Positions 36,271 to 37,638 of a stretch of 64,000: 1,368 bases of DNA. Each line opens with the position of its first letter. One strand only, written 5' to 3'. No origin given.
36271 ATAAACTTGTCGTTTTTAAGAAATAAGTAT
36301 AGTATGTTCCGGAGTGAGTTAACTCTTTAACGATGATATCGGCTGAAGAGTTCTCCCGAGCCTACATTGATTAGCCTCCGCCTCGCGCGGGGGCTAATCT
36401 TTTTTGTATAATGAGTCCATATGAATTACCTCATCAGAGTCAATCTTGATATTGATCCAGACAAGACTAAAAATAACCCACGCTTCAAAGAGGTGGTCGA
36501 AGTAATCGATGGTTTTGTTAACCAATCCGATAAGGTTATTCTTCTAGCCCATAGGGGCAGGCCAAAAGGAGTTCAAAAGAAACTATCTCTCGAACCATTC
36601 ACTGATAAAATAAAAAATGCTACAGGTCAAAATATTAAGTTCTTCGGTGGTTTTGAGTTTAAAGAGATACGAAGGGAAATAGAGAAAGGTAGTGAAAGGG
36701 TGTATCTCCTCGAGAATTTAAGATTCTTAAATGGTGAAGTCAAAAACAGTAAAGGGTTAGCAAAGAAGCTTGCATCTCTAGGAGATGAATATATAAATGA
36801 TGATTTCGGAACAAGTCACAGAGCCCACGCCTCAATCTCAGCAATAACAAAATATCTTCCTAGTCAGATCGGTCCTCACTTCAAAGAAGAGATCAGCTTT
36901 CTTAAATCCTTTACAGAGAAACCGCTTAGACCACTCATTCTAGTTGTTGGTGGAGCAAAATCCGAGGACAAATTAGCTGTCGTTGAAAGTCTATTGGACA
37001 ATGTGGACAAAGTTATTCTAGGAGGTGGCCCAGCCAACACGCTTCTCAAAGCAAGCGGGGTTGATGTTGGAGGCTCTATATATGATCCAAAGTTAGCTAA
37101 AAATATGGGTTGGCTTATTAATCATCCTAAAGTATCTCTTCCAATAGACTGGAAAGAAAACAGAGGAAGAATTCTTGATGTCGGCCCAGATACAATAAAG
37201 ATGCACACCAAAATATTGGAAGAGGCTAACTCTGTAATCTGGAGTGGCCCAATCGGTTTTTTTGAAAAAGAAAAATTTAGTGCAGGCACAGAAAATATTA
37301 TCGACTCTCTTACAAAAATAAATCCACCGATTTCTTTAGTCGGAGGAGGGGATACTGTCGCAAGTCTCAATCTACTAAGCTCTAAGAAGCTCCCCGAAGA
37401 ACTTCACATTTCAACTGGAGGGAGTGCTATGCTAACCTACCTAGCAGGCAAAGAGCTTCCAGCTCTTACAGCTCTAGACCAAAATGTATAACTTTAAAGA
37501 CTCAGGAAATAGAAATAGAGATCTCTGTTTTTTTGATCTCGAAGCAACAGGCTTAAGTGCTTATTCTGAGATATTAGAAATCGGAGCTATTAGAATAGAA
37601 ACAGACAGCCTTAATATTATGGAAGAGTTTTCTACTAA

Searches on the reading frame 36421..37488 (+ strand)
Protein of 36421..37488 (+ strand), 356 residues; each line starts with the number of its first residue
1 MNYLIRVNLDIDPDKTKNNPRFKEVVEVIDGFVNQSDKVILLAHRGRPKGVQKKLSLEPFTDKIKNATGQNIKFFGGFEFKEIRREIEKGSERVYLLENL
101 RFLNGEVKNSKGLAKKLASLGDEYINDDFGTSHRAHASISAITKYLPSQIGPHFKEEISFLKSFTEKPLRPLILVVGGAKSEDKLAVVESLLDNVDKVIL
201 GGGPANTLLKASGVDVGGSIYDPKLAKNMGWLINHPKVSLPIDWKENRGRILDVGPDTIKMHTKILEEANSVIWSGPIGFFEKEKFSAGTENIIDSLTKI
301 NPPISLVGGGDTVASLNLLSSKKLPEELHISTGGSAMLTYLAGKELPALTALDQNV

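Call 44: search_protein_families(library=pfam, proteins=[window:36421-37488:+], max_evalue=0.00001)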
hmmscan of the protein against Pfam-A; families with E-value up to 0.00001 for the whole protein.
window:36421-37488:+ (356 aa): 1 family
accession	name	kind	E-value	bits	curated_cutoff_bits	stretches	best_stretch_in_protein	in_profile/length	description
PF00162.24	PGK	-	3.2e-89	300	27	1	4-344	12-379/379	Phosphoglycerate kinase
